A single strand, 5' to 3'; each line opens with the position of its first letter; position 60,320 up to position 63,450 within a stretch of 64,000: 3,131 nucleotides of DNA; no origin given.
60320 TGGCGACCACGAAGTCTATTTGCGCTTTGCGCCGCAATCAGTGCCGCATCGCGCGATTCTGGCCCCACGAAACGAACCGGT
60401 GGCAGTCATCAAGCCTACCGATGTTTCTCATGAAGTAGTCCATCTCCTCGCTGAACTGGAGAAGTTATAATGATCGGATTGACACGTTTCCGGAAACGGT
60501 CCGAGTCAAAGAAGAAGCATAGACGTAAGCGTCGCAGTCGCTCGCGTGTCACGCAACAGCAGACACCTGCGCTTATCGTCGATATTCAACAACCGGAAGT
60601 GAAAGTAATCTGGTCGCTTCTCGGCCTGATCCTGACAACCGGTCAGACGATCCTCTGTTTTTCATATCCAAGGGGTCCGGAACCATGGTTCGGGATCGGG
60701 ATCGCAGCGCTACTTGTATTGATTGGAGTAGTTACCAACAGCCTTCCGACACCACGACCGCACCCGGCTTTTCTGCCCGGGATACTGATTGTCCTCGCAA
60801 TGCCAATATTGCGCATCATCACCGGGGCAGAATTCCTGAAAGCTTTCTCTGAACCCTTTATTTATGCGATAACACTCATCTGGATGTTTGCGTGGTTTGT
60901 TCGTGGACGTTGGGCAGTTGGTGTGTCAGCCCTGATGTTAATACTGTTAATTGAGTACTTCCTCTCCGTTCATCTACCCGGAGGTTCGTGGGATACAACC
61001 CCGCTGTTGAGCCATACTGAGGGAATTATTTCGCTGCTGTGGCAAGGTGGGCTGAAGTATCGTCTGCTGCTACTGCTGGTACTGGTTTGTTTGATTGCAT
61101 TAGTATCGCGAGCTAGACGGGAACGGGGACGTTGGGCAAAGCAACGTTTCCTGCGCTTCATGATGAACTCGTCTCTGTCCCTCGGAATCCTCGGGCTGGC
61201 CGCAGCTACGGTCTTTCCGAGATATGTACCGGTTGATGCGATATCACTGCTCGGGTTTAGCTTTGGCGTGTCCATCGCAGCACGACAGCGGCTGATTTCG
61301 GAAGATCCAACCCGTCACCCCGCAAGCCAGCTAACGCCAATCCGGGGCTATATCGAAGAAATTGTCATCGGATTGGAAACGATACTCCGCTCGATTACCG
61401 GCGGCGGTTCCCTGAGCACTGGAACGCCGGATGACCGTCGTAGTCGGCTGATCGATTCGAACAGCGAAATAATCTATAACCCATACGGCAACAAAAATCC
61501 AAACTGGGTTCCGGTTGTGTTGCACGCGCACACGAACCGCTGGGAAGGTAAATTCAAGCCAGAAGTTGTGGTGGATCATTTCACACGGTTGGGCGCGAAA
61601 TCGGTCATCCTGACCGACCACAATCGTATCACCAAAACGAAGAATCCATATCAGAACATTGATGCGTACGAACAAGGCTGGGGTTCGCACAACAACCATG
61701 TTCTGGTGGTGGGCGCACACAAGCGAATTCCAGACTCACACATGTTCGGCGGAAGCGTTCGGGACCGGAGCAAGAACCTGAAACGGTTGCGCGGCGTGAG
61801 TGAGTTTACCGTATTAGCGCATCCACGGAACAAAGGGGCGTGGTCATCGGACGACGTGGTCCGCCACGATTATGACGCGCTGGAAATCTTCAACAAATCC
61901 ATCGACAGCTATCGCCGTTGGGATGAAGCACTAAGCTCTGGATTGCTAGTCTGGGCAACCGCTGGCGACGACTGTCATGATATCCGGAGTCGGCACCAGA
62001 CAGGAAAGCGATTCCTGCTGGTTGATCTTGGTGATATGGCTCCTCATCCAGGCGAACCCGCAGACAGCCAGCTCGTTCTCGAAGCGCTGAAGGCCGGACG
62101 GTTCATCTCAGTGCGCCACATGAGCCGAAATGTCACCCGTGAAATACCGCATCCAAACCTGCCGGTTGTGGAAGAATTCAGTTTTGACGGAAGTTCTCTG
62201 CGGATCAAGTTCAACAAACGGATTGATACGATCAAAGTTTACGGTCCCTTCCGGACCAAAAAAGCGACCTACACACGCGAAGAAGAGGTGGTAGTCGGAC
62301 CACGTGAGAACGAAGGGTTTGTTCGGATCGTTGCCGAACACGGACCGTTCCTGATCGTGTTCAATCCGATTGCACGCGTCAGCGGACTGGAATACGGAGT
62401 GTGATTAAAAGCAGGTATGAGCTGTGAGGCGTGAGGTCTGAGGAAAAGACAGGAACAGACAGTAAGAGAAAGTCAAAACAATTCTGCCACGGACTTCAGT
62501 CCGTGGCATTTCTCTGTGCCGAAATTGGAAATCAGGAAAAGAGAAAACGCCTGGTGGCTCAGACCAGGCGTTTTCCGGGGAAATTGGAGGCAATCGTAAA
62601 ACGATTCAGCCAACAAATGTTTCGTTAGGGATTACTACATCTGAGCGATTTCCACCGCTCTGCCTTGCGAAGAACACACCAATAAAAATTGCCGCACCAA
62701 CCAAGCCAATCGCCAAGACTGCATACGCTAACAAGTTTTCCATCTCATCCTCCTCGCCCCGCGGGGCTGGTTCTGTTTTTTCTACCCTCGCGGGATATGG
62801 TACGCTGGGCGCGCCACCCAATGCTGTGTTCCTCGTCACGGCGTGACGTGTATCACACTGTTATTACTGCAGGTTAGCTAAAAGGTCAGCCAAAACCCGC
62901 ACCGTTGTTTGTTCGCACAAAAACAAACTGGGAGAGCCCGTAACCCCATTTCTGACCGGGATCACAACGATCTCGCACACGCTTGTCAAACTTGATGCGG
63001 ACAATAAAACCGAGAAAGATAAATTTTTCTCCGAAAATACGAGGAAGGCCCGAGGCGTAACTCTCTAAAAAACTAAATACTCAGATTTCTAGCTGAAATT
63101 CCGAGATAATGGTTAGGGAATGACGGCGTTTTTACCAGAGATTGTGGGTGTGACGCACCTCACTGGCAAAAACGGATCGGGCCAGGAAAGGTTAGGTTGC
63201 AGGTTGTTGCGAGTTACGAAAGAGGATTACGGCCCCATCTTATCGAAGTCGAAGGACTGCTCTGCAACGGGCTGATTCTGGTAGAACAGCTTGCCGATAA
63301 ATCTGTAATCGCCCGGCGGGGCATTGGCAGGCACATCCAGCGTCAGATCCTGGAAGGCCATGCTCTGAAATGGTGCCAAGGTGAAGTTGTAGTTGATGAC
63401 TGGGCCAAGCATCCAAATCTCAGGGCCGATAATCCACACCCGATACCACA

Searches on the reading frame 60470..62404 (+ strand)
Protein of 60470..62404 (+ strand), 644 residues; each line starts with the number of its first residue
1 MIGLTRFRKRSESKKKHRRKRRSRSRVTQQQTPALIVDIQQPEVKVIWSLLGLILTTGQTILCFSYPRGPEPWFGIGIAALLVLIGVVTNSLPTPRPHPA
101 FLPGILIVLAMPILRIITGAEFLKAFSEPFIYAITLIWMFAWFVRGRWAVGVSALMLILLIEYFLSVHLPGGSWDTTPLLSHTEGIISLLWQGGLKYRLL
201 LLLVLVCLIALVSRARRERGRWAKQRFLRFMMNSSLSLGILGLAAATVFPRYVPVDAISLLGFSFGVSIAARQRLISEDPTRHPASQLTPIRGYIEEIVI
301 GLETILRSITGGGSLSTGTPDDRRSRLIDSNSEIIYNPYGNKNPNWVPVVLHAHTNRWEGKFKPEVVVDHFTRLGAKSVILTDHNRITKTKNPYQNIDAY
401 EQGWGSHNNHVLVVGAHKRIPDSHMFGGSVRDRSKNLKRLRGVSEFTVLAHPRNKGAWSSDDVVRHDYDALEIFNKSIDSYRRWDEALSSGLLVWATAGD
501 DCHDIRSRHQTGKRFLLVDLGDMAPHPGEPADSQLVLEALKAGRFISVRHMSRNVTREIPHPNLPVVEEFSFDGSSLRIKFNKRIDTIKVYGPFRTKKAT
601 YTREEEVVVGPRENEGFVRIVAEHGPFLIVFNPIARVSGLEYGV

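Call 26: find_related_loci(query=window:60470-62404:+, collection=metagenome_contigs, flank=5000)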
Query window:60470-62404:+ (644 aa) in metagenome_contigs; peptide patterns used: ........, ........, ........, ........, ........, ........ (x = any residue, [..] = any of these).
130 stretches matched a pattern; 4 encode a relative of the query (tblastn E <= 1e-3); 4 distinct loci.
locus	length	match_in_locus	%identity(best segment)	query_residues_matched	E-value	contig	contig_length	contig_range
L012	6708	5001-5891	26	333-640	1e-24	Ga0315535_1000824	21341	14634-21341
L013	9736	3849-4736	25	335-641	4e-24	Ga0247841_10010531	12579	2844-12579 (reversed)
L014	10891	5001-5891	25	333-640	1e-21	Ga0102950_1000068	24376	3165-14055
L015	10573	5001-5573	27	323-507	1e-8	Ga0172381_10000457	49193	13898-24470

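Call 28: find_homologous_proteins(query=window:60470-62401:+, max_evalue=1e-20)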
Query window:60470-62401:+ (644 aa): 9 proteins with E <= 1e-20 among 8000 candidates.
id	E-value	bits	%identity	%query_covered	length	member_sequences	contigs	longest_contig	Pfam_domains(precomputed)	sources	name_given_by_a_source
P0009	0.0e+0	1475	100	100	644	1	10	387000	-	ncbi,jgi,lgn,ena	-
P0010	0.0e+0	1227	80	100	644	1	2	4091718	-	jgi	jgi:hypothetical protein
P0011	0.0e+0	1073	69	100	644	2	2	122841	-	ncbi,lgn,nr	ncbi:hypothetical protein KQI52_05160 [bacterium]|nr:hypothetical protein [bacterium]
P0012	1.4e-225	769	53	94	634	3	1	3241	-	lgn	-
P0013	9.2e-169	581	42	95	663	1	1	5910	-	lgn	-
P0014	9.7e-117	409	36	96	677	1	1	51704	-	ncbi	ncbi:MAG: hypothetical protein V2A56_10075 [bacterium]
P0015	2.1e-115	405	44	66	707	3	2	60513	-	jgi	-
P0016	1.7e-112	395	36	96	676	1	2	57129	-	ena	-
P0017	1.1e-104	369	34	83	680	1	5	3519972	-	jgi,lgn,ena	-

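Call 29: find_encoding_contigs(protein=P0010, flank=4000, max_places=2)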
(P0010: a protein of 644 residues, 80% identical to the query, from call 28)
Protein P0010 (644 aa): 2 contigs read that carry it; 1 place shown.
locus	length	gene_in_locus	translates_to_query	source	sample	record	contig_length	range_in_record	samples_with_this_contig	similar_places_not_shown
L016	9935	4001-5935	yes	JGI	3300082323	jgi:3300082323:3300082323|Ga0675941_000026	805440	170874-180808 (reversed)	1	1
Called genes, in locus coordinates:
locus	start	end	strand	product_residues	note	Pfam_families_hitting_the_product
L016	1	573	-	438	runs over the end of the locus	PF01029:NusB, PF01189:Methyltr_RsmB-F, PF13847:Methyltransf_31 (weak)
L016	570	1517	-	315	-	PF00551:Formyl_trans_N, PF02911:Formyl_trans_C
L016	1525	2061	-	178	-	PF01327:Pep_deformylase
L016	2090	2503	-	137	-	PF02699:YajC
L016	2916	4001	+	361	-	PF01075:Glyco_transf_9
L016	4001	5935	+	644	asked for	-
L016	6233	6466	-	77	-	-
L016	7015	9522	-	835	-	PF20773:InhA-like_MAM (weak), PF18962:Por_Secre_tail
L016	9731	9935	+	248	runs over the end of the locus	PF00149:Metallophos, PF12850:Metallophos_2 (faint)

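Call 30: find_encoding_contigs(protein=P0011, flank=4000, max_places=2)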
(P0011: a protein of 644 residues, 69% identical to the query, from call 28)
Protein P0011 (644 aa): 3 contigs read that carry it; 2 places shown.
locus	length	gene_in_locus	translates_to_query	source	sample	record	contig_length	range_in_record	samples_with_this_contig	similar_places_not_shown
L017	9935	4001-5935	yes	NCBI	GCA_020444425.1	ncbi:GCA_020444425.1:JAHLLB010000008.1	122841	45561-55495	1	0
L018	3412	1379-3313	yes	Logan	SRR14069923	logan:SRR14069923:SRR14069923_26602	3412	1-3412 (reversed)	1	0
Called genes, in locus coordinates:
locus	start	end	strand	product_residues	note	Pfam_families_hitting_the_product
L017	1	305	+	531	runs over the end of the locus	PF13229:Beta_helix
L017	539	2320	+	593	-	-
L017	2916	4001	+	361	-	PF01075:Glyco_transf_9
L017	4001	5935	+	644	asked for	-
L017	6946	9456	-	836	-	PF20773:InhA-like_MAM (weak), PF18962:Por_Secre_tail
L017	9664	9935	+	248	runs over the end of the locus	PF00149:Metallophos, PF12850:Metallophos_2 (weak)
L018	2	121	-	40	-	?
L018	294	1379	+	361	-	PF01075:Glyco_transf_9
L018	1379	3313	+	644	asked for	-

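Call 31: find_encoding_contigs(protein=P0014, flank=4000, max_places=2)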
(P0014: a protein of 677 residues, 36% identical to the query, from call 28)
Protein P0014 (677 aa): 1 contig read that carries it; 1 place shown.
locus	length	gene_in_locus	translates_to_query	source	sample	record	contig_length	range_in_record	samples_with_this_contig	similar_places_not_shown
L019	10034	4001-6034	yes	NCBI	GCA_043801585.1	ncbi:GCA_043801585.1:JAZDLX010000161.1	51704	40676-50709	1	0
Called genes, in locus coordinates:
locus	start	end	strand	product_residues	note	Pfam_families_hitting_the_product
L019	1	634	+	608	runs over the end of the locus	PF00664:ABC_membrane, PF00005:ABC_tran, PF02463:SMC_N (weak)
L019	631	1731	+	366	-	PF13439:Glyco_transf_4 (weak), PF00534:Glycos_transf_1, PF13692:Glyco_trans_1_4, PF13524:Glyco_trans_1_2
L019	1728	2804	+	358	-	PF13439:Glyco_transf_4, PF13579:Glyco_trans_4_4, PF00534:Glycos_transf_1, PF13692:Glyco_trans_1_4, PF13524:Glyco_trans_1_2 (weak)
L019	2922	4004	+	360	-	PF01075:Glyco_transf_9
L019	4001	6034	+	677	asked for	-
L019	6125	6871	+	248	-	PF00149:Metallophos, PF12850:Metallophos_2 (faint)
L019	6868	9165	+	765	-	PF00912:Transgly, PF00905:Transpeptidase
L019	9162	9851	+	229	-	PF00702:Hydrolase, PF13419:HAD_2, PF13242:Hydrolase_like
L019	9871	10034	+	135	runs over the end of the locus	PF01648:ACPS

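Call 37: find_encoding_contigs(protein=P0012, flank=4000, max_places=2)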
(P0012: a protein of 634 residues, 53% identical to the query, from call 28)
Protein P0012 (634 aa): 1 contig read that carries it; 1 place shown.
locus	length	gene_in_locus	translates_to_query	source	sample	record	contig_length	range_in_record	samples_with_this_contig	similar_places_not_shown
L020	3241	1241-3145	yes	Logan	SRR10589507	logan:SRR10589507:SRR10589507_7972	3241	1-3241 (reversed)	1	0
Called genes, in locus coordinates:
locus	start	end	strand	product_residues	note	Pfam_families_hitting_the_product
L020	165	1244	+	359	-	PF01075:Glyco_transf_9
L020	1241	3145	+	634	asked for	-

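Call 38: find_encoding_contigs(protein=P0013, flank=4000, max_places=2)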
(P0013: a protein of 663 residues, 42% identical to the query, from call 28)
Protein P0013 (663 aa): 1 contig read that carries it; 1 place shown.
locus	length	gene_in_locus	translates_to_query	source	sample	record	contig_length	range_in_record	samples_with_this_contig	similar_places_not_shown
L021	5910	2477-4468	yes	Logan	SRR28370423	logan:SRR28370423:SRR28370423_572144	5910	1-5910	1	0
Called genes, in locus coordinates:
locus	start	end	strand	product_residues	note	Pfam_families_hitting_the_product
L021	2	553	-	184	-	?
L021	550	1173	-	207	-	PF12804:NTP_transf_3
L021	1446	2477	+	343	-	PF01075:Glyco_transf_9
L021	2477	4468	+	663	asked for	-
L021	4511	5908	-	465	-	?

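Call 39: find_encoding_contigs(protein=P0015, flank=4000, max_places=2)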
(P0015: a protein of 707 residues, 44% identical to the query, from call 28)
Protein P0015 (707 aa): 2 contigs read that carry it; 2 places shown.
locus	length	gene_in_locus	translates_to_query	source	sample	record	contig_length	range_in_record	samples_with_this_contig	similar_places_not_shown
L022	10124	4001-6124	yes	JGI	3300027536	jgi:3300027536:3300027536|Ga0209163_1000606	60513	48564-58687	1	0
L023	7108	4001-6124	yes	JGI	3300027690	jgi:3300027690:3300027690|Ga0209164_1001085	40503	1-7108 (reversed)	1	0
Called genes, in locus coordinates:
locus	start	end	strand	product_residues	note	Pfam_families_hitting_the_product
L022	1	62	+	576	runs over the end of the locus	PF00587:tRNA-synt_2b, PF04073:tRNA_edit, PF03129:HGTP_anticodon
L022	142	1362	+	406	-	PF00155:Aminotran_1_2, PF00266:Aminotran_5 (weak)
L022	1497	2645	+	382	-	-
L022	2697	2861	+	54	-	-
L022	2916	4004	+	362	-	PF01075:Glyco_transf_9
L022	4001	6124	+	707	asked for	-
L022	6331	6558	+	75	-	-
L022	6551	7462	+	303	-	-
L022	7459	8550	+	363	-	-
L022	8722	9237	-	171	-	PF13505:OMP_b-brl (weak)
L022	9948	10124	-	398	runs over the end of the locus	PF00155:Aminotran_1_2, PF01041:DegT_DnrJ_EryC1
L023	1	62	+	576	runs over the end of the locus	PF00587:tRNA-synt_2b, PF04073:tRNA_edit, PF03129:HGTP_anticodon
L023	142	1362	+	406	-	PF00155:Aminotran_1_2, PF00266:Aminotran_5 (weak)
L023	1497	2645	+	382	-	-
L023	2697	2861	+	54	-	-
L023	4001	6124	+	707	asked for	-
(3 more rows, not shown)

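Call 93: search_protein_families(library=pfam, proteins=[window:60470-62401:+], max_evalue=0.01)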
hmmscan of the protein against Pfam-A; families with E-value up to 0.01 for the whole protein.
window:60470-62401:+ (644 aa): 0 families

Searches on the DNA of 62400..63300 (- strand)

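Call 34: search_rna_families(source=window, start=62400, end=63300, threshold=evalue, max_evalue=10)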
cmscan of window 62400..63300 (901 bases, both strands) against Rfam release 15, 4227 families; matches with E-value up to 10: 5.
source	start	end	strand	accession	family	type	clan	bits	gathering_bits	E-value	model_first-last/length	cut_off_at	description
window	62401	62513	+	RF04178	BTnc005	Gene; sRNA;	-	16.2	174.8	0.46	1-205/205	no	Bacteroides sRNA BTnc005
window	62526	62591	-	RF01014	mir-1306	Gene; miRNA;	-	15.3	70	3.7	1-72/72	no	mir-1306 microRNA precursor family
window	63007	63036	-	RF02125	JPX_2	Gene; lncRNA;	-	13.9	48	5.9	1-69/69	no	JPX transcript, XIST activator conserved region 2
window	62477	62572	-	RF02694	RalA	Gene; sRNA;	-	13.8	170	2.7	1-179/179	no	RalR antitoxin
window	63089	63235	-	RF02091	DAOA-AS1_2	Gene; lncRNA;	-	9.8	43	7.8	59-205/205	no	DAOA antisense RNA 1 conserved region 2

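Call 91: search_rna_families(sources=[L026, L027, L024, L017], threshold=evalue, max_evalue=1)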
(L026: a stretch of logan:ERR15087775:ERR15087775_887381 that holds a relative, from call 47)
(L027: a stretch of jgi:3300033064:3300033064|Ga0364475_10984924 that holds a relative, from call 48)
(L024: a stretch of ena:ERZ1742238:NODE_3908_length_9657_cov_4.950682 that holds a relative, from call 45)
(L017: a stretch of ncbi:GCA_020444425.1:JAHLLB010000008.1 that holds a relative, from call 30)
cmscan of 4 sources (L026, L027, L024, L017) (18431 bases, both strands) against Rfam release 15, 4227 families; matches with E-value up to 1: 4.
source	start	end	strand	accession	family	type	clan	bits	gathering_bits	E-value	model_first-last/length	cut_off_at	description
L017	6456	6561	-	RF01899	mir-2241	Gene; miRNA;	-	26.8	70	0.06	1-89/89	no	mir-2241 microRNA precursor family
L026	728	788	+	RF03720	MIR4228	Gene; miRNA;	-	21.8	180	0.4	1-152/152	no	MIR4228 microRNA precursor family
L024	4429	4489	+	RF03036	osmY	Gene; sRNA;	-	20.3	46.9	0.92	1-72/72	no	osmY RNA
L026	746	833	-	RF02769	Ysr202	Gene; sRNA;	-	17.5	315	0.33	1-282/282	no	Yersinia sRNA 202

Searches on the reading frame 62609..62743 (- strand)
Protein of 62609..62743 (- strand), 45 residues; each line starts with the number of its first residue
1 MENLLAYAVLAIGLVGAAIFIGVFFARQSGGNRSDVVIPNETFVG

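Call 16: search_protein_families(library=pfam, proteins=[window:62609-62743:-], max_evalue=10)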
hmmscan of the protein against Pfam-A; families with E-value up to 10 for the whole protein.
seq(45 aa): 0 families

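Call 17: search_protein_families(library=ncbifam, proteins=[window:62609-62743:-], max_evalue=10)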
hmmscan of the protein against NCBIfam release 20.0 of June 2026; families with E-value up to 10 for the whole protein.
seq(45 aa): 0 families

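Call 44: find_homologous_proteins(query=A4, max_evalue=10)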
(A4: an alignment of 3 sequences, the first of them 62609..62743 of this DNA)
Query A4 (3 sequences) (45 aa, profile of the alignment): 7 proteins with E <= 10 among 11 candidates.
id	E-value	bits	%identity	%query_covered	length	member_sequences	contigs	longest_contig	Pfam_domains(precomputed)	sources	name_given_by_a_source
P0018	3.9e-24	102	71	100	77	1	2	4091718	-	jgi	jgi:hypothetical protein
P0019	8.5e-24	101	100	100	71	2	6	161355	-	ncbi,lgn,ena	-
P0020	3.3e-23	99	82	100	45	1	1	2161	-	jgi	jgi:hypothetical protein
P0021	3.6e-23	99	80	100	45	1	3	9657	-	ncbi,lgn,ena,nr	ncbi:hypothetical protein BMS3Bbin04_02012 [bacterium BMS3Bbin04]|nr:hypothetical protein BMS3Bbin04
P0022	8.8e-22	94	76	100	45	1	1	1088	-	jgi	-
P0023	1.9e-20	90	69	93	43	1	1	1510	-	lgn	-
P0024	6.7e-20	88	49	89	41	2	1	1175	-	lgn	-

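Call 45: find_encoding_contigs(protein=P0021, flank=3000, max_places=2)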
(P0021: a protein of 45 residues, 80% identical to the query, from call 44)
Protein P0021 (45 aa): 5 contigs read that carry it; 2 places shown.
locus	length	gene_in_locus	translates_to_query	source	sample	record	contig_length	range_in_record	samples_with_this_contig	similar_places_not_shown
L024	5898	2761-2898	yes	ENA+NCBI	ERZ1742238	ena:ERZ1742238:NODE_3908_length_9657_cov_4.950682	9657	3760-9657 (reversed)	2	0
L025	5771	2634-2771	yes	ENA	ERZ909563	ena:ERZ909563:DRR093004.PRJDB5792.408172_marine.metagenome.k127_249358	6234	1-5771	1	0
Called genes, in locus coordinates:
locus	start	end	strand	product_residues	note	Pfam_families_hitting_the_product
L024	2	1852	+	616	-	?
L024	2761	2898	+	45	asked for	-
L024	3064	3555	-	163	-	PF02915:Rubrerythrin, PF09537:DUF2383 (faint), PF22277:EncFtn-like (faint)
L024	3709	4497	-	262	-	PF02674:Colicin_V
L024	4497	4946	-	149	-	PF09424:YqeY, PF02637:GatB_Yqey (faint)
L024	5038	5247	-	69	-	PF01165:Ribosomal_S21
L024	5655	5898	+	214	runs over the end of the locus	-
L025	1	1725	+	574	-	?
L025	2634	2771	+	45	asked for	-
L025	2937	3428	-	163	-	PF02915:Rubrerythrin, PF09537:DUF2383 (faint), PF22277:EncFtn-like (faint)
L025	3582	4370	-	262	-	PF02674:Colicin_V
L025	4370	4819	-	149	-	PF09424:YqeY, PF02637:GatB_Yqey (faint)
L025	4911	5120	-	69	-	PF01165:Ribosomal_S21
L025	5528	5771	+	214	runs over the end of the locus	-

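Call 46: find_encoding_contigs(protein=P0020, flank=3000, max_places=2)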
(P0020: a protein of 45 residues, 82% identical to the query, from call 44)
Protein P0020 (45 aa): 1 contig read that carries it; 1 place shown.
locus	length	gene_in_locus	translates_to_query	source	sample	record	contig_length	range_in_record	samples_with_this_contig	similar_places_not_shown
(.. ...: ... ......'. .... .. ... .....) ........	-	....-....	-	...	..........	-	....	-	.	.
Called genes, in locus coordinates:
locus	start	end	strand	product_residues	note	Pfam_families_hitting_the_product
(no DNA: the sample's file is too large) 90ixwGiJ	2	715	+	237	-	?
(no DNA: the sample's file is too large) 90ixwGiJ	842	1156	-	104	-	-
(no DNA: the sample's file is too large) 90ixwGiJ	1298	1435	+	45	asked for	-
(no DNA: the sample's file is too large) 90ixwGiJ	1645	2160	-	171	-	?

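Call 47: find_encoding_contigs(protein=P0023, flank=3000, max_places=2)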
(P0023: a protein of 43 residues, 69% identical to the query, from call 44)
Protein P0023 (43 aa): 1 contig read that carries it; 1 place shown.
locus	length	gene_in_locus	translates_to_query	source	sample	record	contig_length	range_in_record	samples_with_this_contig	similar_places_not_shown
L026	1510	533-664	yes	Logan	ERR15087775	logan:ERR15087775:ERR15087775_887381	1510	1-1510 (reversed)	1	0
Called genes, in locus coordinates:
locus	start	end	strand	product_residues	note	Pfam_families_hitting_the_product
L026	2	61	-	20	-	?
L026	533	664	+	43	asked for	-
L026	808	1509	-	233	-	?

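Call 48: find_encoding_contigs(protein=P0022, flank=3000, max_places=2)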
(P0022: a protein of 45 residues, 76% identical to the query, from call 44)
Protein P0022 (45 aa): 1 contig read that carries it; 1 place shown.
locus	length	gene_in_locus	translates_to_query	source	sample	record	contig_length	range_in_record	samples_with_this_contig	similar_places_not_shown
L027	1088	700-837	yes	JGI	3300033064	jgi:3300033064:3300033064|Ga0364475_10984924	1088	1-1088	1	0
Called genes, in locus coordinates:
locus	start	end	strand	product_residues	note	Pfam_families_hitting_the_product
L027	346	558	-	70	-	-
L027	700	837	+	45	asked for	-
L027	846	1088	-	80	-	?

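Call 81: search_protein_representatives(alignment_id=A12)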
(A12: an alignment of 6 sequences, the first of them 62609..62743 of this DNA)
Query: 6 sequences, 45 profile positions. Proteins with E-value up to 0.001 (for the whole library): 7; up to 1e-10: 3; up to 1e-30: 0. The best 7 are listed.
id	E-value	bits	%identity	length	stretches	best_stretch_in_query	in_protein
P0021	3.1e-25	103.8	-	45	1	1-45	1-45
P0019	2.9e-24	100.7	-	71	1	1-45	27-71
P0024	8.3e-19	83.2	-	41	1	1-40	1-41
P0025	2.0e-07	46.8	-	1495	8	22-42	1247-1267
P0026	3.7e-06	42.7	-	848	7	12-34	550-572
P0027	1.1e-05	41.2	-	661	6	8-36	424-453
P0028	6.7e-04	35.5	-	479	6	21-40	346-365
